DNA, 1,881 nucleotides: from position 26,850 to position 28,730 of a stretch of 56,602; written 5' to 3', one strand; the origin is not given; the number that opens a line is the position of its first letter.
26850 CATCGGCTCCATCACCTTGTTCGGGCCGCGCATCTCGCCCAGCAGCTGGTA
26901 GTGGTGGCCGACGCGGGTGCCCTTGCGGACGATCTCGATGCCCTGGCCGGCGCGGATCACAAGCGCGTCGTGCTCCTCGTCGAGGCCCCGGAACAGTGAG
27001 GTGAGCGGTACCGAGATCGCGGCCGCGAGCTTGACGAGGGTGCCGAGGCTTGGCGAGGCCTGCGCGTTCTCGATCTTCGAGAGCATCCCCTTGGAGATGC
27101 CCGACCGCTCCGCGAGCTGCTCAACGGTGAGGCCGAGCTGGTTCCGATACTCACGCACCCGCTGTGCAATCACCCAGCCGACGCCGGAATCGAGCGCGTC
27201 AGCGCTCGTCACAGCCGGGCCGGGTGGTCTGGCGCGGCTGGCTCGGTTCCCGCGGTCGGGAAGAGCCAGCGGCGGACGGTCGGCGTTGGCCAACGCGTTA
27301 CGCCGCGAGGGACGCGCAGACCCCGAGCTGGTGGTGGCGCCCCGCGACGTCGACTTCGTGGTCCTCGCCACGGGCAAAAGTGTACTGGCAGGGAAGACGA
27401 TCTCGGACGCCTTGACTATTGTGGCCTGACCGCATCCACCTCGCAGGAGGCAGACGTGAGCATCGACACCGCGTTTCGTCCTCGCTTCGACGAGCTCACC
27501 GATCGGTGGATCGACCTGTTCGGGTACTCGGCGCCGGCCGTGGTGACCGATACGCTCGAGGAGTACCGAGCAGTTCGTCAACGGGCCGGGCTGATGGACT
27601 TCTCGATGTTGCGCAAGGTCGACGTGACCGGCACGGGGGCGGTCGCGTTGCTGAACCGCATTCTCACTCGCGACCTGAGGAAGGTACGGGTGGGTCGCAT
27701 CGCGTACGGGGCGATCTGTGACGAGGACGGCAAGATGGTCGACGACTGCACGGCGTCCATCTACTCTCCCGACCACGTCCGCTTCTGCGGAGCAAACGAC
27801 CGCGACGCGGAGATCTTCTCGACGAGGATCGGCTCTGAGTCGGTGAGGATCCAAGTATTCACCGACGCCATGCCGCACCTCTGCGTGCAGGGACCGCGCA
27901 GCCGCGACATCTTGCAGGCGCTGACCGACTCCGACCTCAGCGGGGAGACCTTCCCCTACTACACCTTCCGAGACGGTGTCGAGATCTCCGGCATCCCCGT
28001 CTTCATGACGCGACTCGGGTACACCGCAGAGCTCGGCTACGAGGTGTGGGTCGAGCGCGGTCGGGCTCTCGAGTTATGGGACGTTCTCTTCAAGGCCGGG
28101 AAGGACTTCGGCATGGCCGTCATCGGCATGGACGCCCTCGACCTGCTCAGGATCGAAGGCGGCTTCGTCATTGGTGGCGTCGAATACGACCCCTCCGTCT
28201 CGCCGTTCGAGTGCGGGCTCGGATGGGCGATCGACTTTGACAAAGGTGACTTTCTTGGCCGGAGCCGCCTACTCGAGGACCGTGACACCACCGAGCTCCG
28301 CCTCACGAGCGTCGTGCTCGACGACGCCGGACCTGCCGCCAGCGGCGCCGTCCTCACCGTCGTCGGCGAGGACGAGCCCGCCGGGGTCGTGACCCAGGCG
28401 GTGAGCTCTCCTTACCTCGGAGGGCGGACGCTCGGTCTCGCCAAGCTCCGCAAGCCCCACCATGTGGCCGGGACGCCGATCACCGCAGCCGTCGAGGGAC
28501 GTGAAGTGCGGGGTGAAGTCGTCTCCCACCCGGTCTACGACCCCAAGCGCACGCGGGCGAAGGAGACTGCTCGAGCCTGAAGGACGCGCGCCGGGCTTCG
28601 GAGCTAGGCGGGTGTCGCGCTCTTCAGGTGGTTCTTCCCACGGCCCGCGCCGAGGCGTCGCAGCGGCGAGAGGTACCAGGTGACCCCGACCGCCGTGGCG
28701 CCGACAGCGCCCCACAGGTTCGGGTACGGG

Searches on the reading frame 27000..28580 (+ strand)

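Call 11: search_protein_families(library=pfam, proteins=[window:27000-28580:+], max_evalue=0.001)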
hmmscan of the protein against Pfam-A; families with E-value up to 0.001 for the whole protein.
window:27000-28580:+ (526 aa): 2 families
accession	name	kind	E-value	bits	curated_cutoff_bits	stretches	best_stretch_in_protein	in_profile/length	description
PF01571.26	GCV_T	-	8.6e-59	199.3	25.6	1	165-410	7-255/255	Aminomethyltransferase folate-binding domain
PF08669.17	GCV_T_C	-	2.7e-08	34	25.9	1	435-514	3-80/80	Glycine cleavage T-protein C-terminal barrel domain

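Call 79: search_protein_families(library=ncbifam, proteins=[window:27000-28580:+], max_evalue=1e-10)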
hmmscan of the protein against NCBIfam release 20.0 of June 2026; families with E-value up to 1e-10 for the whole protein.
window:27000-28580:+ (526 aa): 6 families
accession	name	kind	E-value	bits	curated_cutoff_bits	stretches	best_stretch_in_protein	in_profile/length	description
NF053776.1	TmaoDeMthMsil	equivalog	1.4e-78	265.2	1100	1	148-521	379-762/763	trimethylamine N-oxide demethylase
NF001567.0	PRK00389.1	subfamily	3.1e-60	204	300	1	157-516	6-356/359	glycine cleavage system aminomethyltransferase GcvT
TIGR01372.1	soxA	subfamily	1e-57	195.7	1164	1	186-521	647-995/996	sarcosine oxidase subunit alpha family protein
TIGR00528.1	gcvT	equivalog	7.5e-53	179.7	235.85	1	162-513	9-360/362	glycine cleavage system aminomethyltransferase GcvT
NF009133.0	PRK12486.1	equivalog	2.5e-34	118.8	410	1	179-509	38-365/369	dimethylsulfoniopropionate demethylase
NF010093.0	PRK13579.1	equivalog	7.3e-34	117.1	459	1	168-516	23-367/371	glycine cleavage system aminomethyltransferase GcvT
